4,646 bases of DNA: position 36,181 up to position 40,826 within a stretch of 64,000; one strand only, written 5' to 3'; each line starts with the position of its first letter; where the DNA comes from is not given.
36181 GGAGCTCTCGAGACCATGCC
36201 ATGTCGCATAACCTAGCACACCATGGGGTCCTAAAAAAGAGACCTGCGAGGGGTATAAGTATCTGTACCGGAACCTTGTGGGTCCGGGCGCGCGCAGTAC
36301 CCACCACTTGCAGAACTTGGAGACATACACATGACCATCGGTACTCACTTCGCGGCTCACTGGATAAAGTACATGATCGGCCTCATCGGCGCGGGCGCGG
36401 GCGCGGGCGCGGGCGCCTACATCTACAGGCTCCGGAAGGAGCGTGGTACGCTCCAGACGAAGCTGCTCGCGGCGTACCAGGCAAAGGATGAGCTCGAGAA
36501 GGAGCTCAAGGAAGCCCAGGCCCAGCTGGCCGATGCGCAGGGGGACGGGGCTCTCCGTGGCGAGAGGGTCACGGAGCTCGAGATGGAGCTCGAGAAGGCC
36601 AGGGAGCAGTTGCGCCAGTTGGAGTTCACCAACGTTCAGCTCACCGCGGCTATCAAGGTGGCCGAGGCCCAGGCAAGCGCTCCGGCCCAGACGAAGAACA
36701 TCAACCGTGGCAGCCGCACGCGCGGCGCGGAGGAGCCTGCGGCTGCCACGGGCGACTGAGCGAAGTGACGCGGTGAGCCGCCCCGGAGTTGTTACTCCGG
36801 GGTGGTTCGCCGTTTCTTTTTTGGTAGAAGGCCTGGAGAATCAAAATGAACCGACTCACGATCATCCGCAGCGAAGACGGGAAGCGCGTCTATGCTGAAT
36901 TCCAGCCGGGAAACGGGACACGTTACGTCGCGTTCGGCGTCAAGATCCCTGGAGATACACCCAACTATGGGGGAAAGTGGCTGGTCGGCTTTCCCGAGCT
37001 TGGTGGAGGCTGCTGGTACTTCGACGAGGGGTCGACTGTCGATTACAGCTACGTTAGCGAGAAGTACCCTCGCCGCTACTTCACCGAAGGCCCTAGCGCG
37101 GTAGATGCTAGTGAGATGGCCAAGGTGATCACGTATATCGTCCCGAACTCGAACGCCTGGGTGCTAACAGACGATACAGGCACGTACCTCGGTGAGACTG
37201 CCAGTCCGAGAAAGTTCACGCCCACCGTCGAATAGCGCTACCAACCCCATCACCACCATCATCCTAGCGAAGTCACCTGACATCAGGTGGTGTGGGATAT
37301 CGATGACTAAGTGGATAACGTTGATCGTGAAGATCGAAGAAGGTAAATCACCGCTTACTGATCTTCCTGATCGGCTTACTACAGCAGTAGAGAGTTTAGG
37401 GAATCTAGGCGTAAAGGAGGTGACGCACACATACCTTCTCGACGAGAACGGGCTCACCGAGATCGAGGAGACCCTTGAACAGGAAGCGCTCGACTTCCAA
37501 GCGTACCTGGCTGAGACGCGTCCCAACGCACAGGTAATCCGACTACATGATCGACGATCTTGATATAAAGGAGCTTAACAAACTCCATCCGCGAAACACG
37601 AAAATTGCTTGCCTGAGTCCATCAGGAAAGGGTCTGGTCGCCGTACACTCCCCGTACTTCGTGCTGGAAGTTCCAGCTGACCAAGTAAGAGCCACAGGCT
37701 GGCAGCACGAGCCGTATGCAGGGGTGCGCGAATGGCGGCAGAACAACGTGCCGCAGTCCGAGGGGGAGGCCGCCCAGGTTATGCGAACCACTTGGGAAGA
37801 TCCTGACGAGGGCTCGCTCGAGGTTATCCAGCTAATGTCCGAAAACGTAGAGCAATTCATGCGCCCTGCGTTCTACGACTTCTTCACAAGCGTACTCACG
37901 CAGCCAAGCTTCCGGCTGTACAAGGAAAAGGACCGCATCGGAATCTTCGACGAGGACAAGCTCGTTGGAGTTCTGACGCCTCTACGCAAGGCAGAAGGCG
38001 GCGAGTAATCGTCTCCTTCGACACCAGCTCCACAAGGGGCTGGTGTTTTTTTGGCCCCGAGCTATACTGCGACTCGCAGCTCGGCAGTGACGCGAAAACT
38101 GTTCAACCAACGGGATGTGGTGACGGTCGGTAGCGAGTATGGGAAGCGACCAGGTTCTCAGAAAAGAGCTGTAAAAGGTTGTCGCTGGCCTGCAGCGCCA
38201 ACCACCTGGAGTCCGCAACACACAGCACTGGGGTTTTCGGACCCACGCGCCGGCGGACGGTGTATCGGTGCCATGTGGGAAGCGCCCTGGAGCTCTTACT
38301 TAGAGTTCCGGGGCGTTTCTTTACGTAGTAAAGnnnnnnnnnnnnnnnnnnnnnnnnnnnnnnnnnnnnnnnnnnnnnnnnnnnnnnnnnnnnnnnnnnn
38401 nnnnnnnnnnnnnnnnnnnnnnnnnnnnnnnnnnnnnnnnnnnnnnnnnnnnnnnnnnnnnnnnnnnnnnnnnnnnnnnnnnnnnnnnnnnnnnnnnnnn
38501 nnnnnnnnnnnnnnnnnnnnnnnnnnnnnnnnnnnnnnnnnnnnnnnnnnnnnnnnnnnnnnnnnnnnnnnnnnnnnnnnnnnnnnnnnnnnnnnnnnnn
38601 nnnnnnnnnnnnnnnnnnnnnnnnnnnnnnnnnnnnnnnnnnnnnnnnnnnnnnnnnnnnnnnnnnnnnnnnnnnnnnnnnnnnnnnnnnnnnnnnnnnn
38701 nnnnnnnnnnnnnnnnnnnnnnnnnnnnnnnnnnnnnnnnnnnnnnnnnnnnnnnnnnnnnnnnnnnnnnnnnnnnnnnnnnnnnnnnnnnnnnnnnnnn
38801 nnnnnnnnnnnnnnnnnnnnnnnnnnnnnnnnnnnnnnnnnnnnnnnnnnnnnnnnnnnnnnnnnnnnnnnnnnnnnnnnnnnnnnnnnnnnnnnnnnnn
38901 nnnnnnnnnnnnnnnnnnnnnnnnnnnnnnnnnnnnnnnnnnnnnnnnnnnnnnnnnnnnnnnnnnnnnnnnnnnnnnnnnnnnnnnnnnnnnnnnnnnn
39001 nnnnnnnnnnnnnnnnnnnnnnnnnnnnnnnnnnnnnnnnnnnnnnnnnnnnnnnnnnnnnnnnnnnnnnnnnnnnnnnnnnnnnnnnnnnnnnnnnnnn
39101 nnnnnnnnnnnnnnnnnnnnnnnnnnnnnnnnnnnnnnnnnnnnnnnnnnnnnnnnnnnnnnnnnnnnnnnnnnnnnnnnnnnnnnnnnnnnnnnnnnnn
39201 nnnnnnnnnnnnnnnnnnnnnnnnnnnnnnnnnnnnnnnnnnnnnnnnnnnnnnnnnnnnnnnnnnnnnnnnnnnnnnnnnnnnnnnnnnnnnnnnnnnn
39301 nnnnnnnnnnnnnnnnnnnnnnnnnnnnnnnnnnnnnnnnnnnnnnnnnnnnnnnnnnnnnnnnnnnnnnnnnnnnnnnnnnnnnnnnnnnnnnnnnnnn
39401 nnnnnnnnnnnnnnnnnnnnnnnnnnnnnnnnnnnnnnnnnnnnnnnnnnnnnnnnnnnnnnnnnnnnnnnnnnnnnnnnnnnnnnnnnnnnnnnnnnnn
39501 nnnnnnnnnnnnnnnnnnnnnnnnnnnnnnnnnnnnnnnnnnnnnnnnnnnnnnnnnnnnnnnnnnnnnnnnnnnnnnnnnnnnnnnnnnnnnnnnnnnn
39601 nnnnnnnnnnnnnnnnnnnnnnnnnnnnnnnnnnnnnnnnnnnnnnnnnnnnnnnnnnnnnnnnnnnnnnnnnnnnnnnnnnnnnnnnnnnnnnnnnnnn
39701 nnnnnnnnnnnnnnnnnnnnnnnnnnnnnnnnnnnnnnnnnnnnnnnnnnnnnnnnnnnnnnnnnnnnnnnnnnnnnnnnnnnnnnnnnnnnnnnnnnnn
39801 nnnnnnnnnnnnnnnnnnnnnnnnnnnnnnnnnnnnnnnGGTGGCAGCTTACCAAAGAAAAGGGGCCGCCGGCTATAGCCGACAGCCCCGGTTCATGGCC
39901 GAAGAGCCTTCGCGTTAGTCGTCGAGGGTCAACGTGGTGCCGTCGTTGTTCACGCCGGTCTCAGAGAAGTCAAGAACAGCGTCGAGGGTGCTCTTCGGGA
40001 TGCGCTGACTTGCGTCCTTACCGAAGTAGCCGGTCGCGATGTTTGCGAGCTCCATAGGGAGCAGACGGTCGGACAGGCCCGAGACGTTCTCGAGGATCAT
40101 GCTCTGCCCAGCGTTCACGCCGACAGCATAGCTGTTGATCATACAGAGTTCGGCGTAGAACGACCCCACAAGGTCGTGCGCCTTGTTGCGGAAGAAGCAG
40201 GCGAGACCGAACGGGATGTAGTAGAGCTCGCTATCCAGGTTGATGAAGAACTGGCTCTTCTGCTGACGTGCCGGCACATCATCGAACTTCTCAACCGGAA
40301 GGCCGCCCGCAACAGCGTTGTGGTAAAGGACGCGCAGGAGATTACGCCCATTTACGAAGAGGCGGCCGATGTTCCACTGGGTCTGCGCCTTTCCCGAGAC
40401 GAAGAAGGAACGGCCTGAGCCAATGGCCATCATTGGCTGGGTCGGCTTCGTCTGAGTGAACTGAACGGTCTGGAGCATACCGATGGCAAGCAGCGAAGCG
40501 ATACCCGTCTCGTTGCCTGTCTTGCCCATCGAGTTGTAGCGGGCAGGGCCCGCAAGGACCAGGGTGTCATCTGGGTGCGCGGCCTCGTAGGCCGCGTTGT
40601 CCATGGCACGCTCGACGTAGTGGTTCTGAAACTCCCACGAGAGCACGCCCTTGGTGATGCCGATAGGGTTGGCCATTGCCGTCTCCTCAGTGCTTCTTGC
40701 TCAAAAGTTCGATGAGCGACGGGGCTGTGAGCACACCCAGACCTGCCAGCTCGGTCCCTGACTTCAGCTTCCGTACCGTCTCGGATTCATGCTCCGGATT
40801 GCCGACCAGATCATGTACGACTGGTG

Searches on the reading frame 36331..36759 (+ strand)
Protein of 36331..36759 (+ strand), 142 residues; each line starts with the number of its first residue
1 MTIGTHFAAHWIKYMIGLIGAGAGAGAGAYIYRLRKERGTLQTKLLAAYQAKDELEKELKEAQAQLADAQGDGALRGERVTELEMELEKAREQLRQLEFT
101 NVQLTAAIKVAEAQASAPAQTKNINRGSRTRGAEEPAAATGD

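Call 16: search_protein_families(library=pfam, max_evalue=0.01, proteins=[window:36331-36759:+])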
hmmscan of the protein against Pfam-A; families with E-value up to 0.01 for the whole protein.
window:36331-36759:+ (142 aa): 3 families
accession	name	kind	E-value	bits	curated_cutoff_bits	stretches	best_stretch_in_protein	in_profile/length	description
PF10473.14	CENP-F_leu_zip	-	1.7e-06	28.6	34.5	0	76-116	79-118/140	Leucine-rich repeats of kinetochore protein Cenp-F/LEK1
PF11488.14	Lge1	-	0.00079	20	25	0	30-69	3-42/71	Transcriptional regulatory protein LGE1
PF06810.17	Phage_scaffold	-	0.0026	18.2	35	1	42-115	33-106/170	Phage capsid assembly scaffolding protein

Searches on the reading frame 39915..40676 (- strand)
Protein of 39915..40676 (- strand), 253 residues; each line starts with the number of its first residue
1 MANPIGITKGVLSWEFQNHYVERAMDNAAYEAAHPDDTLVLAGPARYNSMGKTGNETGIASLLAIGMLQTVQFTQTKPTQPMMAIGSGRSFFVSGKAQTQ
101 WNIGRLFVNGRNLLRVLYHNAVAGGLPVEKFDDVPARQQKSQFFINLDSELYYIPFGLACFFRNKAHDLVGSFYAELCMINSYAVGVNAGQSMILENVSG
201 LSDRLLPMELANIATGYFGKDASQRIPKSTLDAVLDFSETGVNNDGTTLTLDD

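Call 16: search_protein_families(library=pfam, max_evalue=0.01, proteins=[window:39915-40676:-])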
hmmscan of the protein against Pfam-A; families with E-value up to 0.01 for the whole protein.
window:39915-40676:- (253 aa): 0 families

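Call 65: find_homologous_proteins(query=window:39915-40676:-, max_evalue=0.00001)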
Query window:39915-40676:- (253 aa): 979 proteins with E <= 0.00001 among 2097 candidates; the best 120 are listed.
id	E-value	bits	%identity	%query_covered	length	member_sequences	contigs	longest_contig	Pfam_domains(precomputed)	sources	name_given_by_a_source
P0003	4.1e-166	568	100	100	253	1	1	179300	-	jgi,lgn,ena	-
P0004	8.7e-128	443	79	100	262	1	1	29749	-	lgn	-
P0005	4.3e-124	431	76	98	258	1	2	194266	-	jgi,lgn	jgi:hypothetical protein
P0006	7.0e-118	410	77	94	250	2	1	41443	-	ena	-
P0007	1.2e-117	410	77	94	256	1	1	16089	-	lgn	-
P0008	2.9e-117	408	74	100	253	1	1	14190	-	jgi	-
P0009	1.1e-116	407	77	97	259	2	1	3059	-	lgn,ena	-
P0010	2.3e-115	402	72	100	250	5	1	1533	-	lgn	-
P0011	1.3e-114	400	74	97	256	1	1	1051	-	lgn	-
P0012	7.5e-113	394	74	94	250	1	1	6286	-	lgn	-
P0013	8.7e-113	394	78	94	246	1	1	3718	-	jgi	jgi:hypothetical protein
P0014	1.2e-112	393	71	100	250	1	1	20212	-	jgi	jgi:hypothetical protein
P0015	2.2e-112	392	72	98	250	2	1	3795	-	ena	-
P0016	3.7e-112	392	73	100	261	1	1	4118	-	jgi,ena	-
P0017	1.4e-111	390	74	97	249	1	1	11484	-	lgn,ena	-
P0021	5.5e-110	385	74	93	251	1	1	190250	-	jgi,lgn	jgi:hypothetical protein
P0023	5.6e-109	381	72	98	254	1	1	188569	-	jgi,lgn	jgi:hypothetical protein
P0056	9.0e-106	371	72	94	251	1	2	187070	-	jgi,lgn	-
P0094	6.6e-101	355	67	95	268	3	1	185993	-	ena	-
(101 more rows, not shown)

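Call 66: find_encoding_contigs(protein=P0021, flank=10000, max_places=1)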
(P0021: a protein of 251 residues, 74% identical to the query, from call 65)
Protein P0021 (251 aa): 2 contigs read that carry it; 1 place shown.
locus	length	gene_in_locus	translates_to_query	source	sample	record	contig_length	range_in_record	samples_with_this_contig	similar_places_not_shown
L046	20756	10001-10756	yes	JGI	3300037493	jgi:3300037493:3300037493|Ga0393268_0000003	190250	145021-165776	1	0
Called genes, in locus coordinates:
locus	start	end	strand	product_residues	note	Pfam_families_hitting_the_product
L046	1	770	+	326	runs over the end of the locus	-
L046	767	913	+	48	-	-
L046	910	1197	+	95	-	-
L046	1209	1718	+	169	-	-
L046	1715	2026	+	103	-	-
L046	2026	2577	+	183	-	-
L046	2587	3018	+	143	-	-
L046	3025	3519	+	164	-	-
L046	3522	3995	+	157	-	PF18905:DUF5661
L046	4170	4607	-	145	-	-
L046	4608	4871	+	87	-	-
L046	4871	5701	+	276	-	-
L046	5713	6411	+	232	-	-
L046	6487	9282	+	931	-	-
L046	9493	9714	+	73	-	-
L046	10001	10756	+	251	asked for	-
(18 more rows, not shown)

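Call 67: find_encoding_contigs(protein=P0023, flank=10000, max_places=1)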
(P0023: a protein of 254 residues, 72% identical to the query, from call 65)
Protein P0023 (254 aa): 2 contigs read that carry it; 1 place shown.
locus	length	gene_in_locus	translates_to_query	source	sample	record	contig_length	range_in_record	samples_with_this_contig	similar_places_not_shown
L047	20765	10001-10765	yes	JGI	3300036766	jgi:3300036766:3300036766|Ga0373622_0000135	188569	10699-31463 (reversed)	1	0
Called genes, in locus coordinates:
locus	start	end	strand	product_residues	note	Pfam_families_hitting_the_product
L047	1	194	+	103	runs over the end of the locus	-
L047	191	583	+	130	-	-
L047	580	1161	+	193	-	-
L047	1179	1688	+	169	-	-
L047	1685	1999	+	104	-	-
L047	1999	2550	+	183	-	-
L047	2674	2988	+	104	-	-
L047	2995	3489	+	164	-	-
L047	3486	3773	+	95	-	-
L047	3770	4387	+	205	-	-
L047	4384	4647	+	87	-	-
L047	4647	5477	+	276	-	-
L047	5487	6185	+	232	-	-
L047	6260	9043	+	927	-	-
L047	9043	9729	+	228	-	-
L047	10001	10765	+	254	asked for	-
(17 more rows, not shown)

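Call 68: find_encoding_contigs(protein=P0056, flank=10000, max_places=1)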
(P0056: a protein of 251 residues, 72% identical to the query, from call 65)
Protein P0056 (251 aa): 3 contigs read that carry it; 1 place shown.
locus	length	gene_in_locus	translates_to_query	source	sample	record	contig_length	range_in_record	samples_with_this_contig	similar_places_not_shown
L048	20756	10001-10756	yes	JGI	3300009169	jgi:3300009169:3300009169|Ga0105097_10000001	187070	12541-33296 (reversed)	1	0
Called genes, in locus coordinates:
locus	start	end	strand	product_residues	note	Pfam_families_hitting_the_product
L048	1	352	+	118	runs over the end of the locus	-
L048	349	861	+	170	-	-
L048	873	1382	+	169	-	-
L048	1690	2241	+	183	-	-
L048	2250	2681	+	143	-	-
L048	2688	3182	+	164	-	-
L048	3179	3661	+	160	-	PF18905:DUF5661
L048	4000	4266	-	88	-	-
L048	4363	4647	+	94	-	-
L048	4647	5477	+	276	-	-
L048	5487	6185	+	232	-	-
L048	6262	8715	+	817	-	-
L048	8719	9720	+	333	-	-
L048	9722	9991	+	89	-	-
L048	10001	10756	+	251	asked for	-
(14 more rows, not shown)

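Call 69: find_encoding_contigs(protein=P0094, flank=10000, max_places=1)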
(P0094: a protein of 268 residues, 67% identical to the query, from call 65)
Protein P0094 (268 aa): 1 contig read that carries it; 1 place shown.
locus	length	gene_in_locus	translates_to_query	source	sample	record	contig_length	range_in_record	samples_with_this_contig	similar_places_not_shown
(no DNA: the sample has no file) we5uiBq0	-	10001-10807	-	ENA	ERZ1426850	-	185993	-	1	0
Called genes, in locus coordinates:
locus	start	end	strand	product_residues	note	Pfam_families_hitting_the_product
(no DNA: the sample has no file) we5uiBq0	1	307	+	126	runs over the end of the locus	-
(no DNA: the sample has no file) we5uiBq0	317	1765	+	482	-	-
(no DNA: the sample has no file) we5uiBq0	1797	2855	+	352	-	-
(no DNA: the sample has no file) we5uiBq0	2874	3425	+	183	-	-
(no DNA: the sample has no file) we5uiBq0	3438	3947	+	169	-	-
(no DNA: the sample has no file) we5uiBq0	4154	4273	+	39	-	-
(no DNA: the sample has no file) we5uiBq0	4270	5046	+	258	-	-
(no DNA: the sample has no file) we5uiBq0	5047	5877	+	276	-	-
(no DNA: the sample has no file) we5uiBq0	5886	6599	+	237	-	-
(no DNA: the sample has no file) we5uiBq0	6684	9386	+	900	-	-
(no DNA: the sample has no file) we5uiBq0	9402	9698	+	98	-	-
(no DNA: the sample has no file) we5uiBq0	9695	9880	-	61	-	-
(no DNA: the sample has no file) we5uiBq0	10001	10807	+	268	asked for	-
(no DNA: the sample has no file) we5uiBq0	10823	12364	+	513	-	PF22178:Gp5_trimer_C (faint)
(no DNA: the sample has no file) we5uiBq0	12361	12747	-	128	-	-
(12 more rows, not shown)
